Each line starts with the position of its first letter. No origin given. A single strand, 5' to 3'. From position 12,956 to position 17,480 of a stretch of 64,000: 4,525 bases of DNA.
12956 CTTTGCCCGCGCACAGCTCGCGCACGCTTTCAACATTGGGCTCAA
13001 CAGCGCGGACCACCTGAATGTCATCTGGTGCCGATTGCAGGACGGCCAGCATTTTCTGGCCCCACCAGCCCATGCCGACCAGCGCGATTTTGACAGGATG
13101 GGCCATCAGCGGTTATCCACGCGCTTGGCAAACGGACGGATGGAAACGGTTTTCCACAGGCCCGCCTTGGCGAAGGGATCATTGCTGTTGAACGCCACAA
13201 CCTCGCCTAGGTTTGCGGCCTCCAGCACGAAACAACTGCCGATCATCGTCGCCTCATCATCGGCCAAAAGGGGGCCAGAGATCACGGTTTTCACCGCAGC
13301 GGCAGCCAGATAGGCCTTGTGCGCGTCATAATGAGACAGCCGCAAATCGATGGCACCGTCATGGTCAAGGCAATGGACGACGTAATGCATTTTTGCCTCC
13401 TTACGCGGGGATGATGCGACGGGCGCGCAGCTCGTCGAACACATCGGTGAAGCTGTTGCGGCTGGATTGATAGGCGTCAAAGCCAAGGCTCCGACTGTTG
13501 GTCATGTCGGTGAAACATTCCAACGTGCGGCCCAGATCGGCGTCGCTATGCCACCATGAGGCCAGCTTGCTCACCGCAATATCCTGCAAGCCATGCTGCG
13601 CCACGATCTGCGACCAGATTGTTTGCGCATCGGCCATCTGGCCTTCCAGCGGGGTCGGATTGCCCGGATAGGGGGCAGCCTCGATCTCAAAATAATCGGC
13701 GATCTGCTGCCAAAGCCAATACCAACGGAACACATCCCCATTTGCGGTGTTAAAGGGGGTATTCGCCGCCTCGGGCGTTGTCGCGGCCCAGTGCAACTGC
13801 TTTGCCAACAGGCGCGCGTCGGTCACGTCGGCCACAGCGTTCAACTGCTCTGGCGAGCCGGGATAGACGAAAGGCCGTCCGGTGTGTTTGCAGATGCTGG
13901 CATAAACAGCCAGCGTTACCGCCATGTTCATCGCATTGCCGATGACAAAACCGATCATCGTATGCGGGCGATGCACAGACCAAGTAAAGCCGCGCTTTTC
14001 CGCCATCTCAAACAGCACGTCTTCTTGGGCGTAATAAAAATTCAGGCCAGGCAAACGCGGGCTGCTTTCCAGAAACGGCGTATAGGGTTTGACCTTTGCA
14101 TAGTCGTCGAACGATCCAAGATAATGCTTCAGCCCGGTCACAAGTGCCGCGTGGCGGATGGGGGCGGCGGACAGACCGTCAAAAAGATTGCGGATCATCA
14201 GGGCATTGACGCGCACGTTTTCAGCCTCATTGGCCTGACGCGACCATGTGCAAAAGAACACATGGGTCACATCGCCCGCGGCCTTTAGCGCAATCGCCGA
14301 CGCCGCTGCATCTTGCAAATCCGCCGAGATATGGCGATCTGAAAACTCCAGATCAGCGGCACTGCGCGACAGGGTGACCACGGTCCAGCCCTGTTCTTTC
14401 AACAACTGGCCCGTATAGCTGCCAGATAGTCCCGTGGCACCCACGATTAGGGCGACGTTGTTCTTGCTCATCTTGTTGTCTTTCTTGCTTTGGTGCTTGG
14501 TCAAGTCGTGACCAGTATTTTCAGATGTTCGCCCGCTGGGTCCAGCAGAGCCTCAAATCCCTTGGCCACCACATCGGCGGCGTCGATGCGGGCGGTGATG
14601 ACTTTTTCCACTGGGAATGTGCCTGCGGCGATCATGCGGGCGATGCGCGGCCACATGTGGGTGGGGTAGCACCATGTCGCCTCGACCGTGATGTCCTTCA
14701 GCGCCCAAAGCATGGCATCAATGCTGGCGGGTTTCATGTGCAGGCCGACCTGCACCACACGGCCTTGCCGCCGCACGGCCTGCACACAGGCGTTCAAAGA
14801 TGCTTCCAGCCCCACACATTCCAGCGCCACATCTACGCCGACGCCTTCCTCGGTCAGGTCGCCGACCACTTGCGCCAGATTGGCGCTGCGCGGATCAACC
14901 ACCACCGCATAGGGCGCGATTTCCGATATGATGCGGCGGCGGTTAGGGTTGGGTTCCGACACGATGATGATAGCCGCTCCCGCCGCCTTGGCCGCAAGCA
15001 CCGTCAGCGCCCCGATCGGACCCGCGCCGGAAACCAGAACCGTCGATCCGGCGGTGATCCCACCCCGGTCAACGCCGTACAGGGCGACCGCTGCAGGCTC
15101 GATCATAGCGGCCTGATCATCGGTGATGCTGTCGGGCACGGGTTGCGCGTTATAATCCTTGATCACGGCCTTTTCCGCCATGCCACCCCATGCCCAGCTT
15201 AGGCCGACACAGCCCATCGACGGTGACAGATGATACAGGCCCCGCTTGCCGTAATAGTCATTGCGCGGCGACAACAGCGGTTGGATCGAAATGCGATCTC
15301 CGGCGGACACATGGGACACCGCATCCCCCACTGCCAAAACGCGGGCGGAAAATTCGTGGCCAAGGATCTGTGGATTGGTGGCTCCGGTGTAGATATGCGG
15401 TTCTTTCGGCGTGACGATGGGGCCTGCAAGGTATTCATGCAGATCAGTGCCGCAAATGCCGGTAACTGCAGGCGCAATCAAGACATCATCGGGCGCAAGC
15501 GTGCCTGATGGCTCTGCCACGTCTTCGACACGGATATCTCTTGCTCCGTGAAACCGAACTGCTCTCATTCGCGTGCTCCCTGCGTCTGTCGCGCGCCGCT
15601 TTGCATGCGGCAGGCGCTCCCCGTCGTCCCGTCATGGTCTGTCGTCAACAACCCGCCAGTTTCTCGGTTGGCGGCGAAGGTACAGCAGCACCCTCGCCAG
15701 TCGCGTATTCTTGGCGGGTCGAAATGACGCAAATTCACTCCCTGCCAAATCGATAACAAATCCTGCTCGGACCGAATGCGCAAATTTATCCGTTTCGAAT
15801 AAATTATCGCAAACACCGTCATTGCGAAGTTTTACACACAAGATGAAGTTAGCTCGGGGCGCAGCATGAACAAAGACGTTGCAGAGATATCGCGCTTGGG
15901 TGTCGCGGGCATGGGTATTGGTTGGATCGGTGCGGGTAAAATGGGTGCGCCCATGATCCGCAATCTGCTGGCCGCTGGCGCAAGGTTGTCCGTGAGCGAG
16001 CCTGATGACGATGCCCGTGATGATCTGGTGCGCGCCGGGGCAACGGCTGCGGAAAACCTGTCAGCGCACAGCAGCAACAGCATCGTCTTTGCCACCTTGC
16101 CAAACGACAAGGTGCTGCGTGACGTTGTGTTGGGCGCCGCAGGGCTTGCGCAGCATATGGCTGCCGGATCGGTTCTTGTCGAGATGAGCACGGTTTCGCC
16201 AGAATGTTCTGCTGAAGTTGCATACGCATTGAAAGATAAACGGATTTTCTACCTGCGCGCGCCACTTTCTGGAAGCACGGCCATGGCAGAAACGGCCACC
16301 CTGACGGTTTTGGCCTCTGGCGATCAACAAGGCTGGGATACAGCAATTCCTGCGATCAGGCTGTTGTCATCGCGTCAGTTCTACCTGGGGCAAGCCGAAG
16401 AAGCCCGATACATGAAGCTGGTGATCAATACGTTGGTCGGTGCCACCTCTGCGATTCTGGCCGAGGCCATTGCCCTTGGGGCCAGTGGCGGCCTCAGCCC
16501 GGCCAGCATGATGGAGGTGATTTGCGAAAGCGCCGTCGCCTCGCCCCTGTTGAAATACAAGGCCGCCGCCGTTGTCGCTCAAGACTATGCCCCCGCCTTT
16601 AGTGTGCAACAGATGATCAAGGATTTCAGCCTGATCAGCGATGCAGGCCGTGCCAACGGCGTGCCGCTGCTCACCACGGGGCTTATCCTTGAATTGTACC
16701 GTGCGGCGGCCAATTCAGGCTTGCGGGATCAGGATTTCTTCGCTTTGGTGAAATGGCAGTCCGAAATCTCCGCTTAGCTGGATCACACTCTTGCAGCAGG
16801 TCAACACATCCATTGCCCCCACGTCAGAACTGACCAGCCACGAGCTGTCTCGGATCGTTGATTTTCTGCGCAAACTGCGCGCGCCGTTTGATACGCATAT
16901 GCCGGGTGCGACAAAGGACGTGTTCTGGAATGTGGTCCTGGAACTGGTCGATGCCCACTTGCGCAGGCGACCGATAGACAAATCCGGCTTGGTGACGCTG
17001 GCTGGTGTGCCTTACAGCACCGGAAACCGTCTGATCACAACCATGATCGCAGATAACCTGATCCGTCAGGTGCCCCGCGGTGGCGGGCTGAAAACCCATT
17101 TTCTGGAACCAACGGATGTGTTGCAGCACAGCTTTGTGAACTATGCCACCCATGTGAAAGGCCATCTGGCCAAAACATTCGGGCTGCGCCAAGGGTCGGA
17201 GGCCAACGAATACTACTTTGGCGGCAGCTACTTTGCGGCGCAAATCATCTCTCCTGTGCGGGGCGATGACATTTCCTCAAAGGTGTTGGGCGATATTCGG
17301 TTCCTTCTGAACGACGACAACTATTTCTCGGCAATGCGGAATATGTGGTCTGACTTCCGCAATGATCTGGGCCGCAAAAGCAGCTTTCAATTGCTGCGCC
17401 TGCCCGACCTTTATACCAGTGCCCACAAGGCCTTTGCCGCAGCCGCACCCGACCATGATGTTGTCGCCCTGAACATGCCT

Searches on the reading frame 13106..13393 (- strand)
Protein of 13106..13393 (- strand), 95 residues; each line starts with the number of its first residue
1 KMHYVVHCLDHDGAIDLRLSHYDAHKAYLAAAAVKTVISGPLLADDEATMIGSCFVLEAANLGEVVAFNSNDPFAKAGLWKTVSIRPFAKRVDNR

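Call 5: search_protein_families(library=pfam, proteins=[window:13106-13393:-])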
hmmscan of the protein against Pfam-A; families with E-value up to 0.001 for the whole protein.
window:13106-13393:- (95 aa): 1 family
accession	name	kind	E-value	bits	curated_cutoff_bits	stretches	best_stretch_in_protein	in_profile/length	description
PF03795.20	YCII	-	2.7e-14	53.8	24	1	2-88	1-94/95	YCII-related domain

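Call 29: search_solved_structures(query=window:13106-13393:-, max_evalue=0.01, show_alignments=2)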
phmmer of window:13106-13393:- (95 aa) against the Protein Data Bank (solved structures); distinct sequences matched with E-value up to 0.01: 2.
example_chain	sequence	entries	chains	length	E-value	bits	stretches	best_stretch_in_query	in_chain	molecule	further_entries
4lbh_A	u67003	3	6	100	2.8e-12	50.2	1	4-85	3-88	5-chloro-2-hydroxyhydroquinone dehydrochlorinase (TftG)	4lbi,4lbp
1mwq_A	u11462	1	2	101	5.9e-05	26.8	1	2-90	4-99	HYPOTHETICAL PROTEIN HI0828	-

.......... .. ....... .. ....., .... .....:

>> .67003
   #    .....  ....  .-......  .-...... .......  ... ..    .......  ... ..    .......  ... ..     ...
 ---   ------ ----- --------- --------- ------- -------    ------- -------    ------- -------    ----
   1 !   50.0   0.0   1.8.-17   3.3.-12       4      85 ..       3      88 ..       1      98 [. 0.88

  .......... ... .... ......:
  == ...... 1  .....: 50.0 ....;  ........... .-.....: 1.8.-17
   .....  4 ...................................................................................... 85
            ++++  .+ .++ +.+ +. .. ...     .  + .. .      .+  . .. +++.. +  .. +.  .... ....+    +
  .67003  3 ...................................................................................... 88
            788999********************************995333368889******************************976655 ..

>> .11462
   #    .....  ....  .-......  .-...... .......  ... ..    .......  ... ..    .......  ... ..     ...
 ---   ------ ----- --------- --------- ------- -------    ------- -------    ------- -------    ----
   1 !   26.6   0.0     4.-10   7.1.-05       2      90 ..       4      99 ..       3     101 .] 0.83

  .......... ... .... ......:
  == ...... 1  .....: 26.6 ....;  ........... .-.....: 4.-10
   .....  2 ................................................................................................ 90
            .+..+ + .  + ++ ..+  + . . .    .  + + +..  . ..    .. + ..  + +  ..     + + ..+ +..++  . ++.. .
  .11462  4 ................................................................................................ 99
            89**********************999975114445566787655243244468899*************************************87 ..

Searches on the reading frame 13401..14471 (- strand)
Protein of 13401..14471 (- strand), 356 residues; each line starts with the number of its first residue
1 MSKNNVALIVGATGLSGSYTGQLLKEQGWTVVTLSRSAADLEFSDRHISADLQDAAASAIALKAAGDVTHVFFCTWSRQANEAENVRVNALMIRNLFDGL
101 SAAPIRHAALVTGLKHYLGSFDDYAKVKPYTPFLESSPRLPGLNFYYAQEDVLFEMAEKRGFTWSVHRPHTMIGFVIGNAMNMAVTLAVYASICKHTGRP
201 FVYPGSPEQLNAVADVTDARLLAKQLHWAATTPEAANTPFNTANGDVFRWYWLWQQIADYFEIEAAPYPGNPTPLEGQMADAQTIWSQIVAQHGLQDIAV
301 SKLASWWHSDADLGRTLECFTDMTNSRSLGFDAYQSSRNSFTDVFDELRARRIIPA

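Call 5: search_protein_families(library=pfam, proteins=[window:13401-14471:-])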
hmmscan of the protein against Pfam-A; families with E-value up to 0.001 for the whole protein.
window:13401-14471:- (356 aa): 3 families
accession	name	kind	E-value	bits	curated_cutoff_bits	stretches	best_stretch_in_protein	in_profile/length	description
PF22917.2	PRISE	-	2.3e-18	66.9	27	1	66-355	81-394/394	PRISE-like Rossmann-fold domain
PF01370.27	Epimerase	-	2.3e-09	37.5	20.9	1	7-237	1-232/240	NAD dependent epimerase/dehydratase family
PF13460.12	NAD_binding_10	-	3.3e-05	24.3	27.2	1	11-125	1-113/184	NAD(P)H-binding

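Call 16: search_protein_families(library=ncbifam, proteins=[window:13401-14471:-], max_evalue=0.01)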
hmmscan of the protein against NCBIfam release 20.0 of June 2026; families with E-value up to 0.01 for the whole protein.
window:13401-14471:- (356 aa): 9 families
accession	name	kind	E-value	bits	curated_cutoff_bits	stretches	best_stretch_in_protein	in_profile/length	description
NF005753.0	PRK07577.1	equivalog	2.5e-06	27.2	310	1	3-70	2-68/237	SDR family oxidoreductase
NF004520.0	PRK05865.1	equivalog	1.1e-05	23.6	1509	1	9-181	5-137/854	sugar epimerase family protein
NF005465.0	PRK07060.1-2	equivalog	6.5e-05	22.5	331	1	8-73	9-79/241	short chain dehydrogenase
NF005672.0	PRK07454.1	equivalog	0.00037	19.8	234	1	3-71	5-73/241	SDR family oxidoreductase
NF005446.0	PRK07035.1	equivalog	0.0021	17.4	373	0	4-72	11-79/255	SDR family oxidoreductase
NF058621.1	DiazavRedAvaA7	equivalog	0.0024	17.6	400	1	8-75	4-73/304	3-diazoavenalumate denitrifying reductase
TIGR03466.1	HpnA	hypoth_equivalog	0.003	16.5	367.65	1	7-74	3-74/327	hopanoid-associated sugar epimerase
TIGR01472.1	gmd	equivalog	0.0055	16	415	1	5-69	1-64/342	GDP-mannose 4,6-dehydratase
NF006132.0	PRK08277.1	subfamily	0.009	15.4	281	0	3-59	9-65/280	D-mannonate oxidoreductase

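Call 30: search_solved_structures(query=window:13401-14471:-, max_evalue=0.01)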
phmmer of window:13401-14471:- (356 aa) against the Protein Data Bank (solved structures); distinct sequences matched with E-value up to 0.01: 11.
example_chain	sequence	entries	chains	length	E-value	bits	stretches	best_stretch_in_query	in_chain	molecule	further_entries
2v6f_A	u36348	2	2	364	1.4e-74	254.7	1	5-355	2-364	PROGESTERONE 5-BETA-REDUCTASE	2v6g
5mlm_A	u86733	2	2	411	2e-73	250.9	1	4-355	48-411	Progesterone 5-beta-reductase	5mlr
5mlh_A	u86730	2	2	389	2.3e-73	250.7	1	4-355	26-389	Progesterone 5-beta-reductase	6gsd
6el3_A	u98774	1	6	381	1.4e-71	244.7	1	4-355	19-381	3-oxo-Delta(4,5)-steroid 5-beta-reductase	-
5dbf_A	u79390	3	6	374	1e-68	235.3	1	4-356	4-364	Iridoid synthase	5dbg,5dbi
5coa_A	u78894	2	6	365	3.3e-68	233.7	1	4-355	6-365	Iridoid synthase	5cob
5emh_A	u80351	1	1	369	3.7e-68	233.5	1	4-355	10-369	Iridoid synthase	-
5dcu_A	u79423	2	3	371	1.1e-67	232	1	4-355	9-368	Iridoid synthase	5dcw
5df1_A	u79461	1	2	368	1.7e-67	231.4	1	4-355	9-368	Iridoid synthase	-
5dcy_A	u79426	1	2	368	1.1e-66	228.6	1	4-355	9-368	Iridoid synthase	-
3wj7_A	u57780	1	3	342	0.006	19.1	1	3-172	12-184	Putative oxidoreductase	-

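Call 38: search_dna_similar(query=window:13401-14471:-, collection=plasmids, mode=protein, max_rows=40, max_evalue=1e-30)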
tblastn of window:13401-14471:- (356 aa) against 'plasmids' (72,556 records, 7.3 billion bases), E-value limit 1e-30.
Records with a match: 173; places in all: 236; records where one place covers at least 80% of the query: 171.
Best place of each record, by identity: 60-80% 1; <60% 172.
By first word of the organism name: Pantoea 99; Caballeronia 7; Azospirillum 7; Paraburkholderia 5; Rhizobium 4; Ensifer 4; Deinococcus 3; Duffyella 3; Novosphingobium 2; Microvirga 2; and 28 more.
By predicted mobility (MOB-suite, as given by PLSDB): non-mobilizable 154; mobilizable 10; conjugative 9.
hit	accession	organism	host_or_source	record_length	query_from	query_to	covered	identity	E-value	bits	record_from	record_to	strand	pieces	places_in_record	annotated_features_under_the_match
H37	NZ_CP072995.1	Loktanella salsilacus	-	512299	1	356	100%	78.1%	5e-177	551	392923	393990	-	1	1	SDR family oxidoreductase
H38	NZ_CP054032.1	Rhizobium indicum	Pisum sativum l. (pea),Pure culture,Pea ...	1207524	1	355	100%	57.3%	8e-128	410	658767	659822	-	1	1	record has no annotation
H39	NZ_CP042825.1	Rhizobium sp. WL3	Wheat,phyllosphere swab,leaves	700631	5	355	99%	58.0%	1e-118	384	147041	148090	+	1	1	SDR family oxidoreductase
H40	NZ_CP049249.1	Rhizobium rhizoryzae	cell culture,soil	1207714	1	355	100%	55.9%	5e-123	397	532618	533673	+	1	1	none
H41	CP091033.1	Sinorhizobium sp. B11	soybean,TY,soil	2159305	7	355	98%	56.6%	2e-123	398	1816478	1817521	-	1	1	SDR family oxidoreductase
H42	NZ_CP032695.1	Rhizobium jaguaris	Calliandra grandiflora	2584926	7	355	98%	56.6%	4e-118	382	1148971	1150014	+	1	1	none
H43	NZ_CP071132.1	Caballeronia sp. M1242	Homo sapiens,ETA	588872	4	355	99%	53.8%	3e-115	374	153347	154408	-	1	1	SDR family oxidoreductase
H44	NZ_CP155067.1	Pantoea sp. BRR-3P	single cell,Elaeagnus umbellata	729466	7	355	98%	54.2%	2e-108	355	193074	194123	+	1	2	SDR family oxidoreductase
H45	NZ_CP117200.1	Pantoea sp. SS70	Solanum tuberosum L.,cell culture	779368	7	355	98%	53.8%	5e-109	357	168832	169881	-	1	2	SDR family oxidoreductase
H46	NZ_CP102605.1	Pantoea sp. SOD02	cell culture,urban freshwater stream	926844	7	355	98%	53.8%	8e-109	356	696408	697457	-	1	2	SDR family oxidoreductase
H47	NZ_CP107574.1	Pantoea dispersa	Spermacoce stricta,Pure ...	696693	7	355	98%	53.8%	3e-106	348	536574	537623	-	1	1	SDR family oxidoreductase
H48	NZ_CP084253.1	Caballeronia sp. Sq4a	Anasa tristis,Cell culture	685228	4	355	99%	53.2%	4e-114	371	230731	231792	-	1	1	SDR family oxidoreductase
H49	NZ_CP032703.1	Pantoea soli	single isolate,soil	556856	7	355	98%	53.6%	4e-113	368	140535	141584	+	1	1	SDR family oxidoreductase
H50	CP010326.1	Pantoea sp. PSNIH1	shelf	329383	7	355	98%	53.6%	2e-109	358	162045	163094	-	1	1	NAD-dependent dehydratase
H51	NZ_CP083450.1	Pantoea eucrina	cell culture,cucumber rhizosphere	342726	7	355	98%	53.6%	2e-109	358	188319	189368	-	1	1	SDR family oxidoreductase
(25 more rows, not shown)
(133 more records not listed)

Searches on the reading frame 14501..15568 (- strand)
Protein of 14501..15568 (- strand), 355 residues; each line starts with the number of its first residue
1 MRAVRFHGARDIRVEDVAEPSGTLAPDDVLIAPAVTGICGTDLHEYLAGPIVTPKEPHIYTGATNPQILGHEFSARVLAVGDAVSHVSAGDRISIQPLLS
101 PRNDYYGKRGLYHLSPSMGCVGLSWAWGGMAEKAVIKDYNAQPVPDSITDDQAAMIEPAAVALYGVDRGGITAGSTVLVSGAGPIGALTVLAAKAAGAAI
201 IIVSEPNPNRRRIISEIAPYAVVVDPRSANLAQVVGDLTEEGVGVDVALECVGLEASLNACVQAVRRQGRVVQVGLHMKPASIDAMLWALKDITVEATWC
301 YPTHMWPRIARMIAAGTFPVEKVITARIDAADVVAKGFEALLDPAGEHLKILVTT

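Call 5: search_protein_families(library=pfam, proteins=[window:14501-15568:-])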
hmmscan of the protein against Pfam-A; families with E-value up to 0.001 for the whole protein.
window:14501-15568:- (355 aa): 4 families
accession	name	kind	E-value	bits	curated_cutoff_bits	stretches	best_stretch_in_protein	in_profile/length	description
PF00107.32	ADH_zinc_N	-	2.7e-22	79.5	31.8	1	184-314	1-128/129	Zinc-binding dehydrogenase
PF08240.17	ADH_N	-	1.3e-16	61.1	23.5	1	26-146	2-104/104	Alcohol dehydrogenase GroES-like domain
PF13602.12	ADH_zinc_N_2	-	2.7e-06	28.8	27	1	240-318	18-103/134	Zinc-binding dehydrogenase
PF16912.11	Glu_dehyd_C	-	1.6e-05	24.9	34.9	1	175-279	32-134/211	Glucose dehydrogenase C-terminus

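Call 16: search_protein_families(library=ncbifam, proteins=[window:14501-15568:-], max_evalue=0.01)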
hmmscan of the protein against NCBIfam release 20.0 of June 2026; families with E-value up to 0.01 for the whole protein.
window:14501-15568:- (355 aa): 24 families
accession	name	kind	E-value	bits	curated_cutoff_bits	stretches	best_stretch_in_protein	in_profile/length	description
NF003808.0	PRK05396.1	equivalog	3e-46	157.9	380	1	10-343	11-330/341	L-threonine 3-dehydrogenase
TIGR00692.1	tdh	equivalog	5.3e-45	153.9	458.35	1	14-341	13-328/340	L-threonine 3-dehydrogenase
NF041097.1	keto_inos_dh_IolM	equivalog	1.6e-42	145.6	450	1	10-335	38-372/389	scyllo-inosose 3-dehydrogenase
NF007375.0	PRK09880.1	equivalog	8e-31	107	469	1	23-300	24-291/344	L-idonate 5-dehydrogenase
NF007489.0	PRK10083.1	equivalog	2.6e-30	105.5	376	1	12-343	12-325/339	Zn-dependent oxidoreductase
NF007642.0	PRK10309.1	equivalog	1.6e-24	86.8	550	1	1-330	1-323/347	galactitol-1-phosphate 5-dehydrogenase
NF006940.0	PRK09422.1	equivalog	1.5e-23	83.3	344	1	2-295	2-280/338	alcohol dehydrogenase AdhP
NF010344.0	PRK13771.1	subfamily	9.2e-22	77.4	349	1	2-330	2-310/334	putative alcohol dehydrogenase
NF041172.1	AcrlCoa_red_Thmprot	equivalog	1e-19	70.7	500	1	1-300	1-283/334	acryloyl-CoA reductase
TIGR03366.1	HpnZ_proposed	hypoth_equivalog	3.2e-19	69.3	328.1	1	24-276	3-254/315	putative phosphonate catabolism associated alcohol dehydrogenase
TIGR02824.1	quinone_pig3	subfamily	8.8e-19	67.7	296.8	1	128-295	92-259/325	putative NAD(P)H quinone oxidoreductase, PIG3 family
TIGR03451.1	mycoS_dep_FDH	equivalog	5.2e-18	65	512.9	2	128-341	129-346/358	S-(hydroxymethyl)mycothiol dehydrogenase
TIGR01202.1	bchC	equivalog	5.4e-16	58.6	291.25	1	25-344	24-300/308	chlorophyll synthesis pathway protein BchC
TIGR01751.1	crot-CoA-red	equivalog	1.8e-15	56.6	378.55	1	10-223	23-239/398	crotonyl-CoA carboxylase/reductase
TIGR03989.1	Rxyl_3153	subfamily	1.9e-15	57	440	1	127-343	138-360/370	NDMA-dependent alcohol dehydrogenase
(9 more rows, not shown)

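Call 45: search_solved_structures(query=window:14501-15568:-, max_evalue=1e-25)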
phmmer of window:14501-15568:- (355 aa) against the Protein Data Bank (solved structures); distinct sequences matched with E-value up to 1e-25: 14.
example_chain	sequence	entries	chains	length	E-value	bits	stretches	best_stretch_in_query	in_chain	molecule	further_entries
6ie0_A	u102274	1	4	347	4e-61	210.3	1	1-353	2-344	(R,R)-butanediol dehydrogenase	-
1pl6_A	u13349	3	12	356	3.4e-46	161.2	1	6-341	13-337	Sorbitol dehydrogenase | human sorbitol dehydrogenase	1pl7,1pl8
3qe3_A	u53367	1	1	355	9.6e-44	153.2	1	6-339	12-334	Sorbitol dehydrogenase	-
1e3j_A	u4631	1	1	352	2.4e-39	138.7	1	9-353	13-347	NADP(H)-DEPENDENT KETOSE REDUCTASE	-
2dfv_A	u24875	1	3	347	4.1e-39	137.9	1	16-341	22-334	Probable L-threonine 3-dehydrogenase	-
2d8a_A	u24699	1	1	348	4.1e-39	137.9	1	16-341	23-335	Probable L-threonine 3-dehydrogenase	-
3m6i_A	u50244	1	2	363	8.5e-37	130.3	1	23-352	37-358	L-arabinitol 4-dehydrogenase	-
3gfb_A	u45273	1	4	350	1.5e-35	126.2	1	16-341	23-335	L-threonine 3-dehydrogenase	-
4ej6_A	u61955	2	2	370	1.8e-34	122.7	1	1-334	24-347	Putative zinc-binding dehydrogenase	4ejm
5vm2_A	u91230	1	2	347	1.8e-31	112.8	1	26-340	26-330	Alcohol dehydrogenase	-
7y9p_A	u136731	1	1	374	7.1e-29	104.3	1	23-302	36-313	Xylitol dehydrogenase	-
2dq4_A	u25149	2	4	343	1e-27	100.4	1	21-294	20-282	L-threonine 3-dehydrogenase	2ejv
5yln_A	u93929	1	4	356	2.7e-27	99.1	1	24-351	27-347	Alcohol dehydrogenase, zinc-containing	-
5kia_A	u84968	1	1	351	3.5e-26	95.4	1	25-351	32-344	L-threonine 3-dehydrogenase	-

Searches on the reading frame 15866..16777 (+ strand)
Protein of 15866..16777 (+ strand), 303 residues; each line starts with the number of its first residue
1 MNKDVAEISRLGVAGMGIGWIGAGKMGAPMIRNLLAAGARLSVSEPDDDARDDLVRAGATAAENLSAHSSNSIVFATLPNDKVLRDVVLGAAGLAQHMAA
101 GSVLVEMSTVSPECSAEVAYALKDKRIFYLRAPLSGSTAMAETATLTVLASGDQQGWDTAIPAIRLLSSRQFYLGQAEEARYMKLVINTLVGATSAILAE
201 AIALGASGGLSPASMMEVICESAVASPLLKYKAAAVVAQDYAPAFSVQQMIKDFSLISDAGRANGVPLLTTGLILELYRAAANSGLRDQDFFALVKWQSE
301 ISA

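Call 8: search_protein_families(library=pfam, proteins=[window:15866-16777:+])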
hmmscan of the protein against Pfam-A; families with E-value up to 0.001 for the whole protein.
window:15866-16777:+ (303 aa): 3 families
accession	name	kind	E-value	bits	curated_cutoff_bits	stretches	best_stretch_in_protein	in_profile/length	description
PF03446.21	NAD_binding_2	-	1.1e-33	117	21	1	18-173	2-159/161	NAD binding domain of 6-phosphogluconate dehydrogenase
PF14833.11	NAD_binding_11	-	1.1e-23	84.2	30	1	181-297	4-121/122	NAD-binding of NADP-dependent 3-hydroxyisobutyrate dehydrogenase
PF03807.23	F420_oxidored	-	5.3e-05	24.2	21.6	1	18-82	2-71/94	NADP oxidoreductase coenzyme F420-dependent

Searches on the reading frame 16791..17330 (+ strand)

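Call 53: search_protein_families(library=pfam, proteins=[window:16791-17330:+], max_evalue=1)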
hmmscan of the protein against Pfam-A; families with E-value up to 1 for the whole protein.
window:16791-17330:+ (180 aa): 1 family
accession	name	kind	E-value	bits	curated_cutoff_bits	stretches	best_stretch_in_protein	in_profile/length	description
PF06309.17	Torsin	-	0.19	12.3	27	1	26-96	16-83/127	Torsin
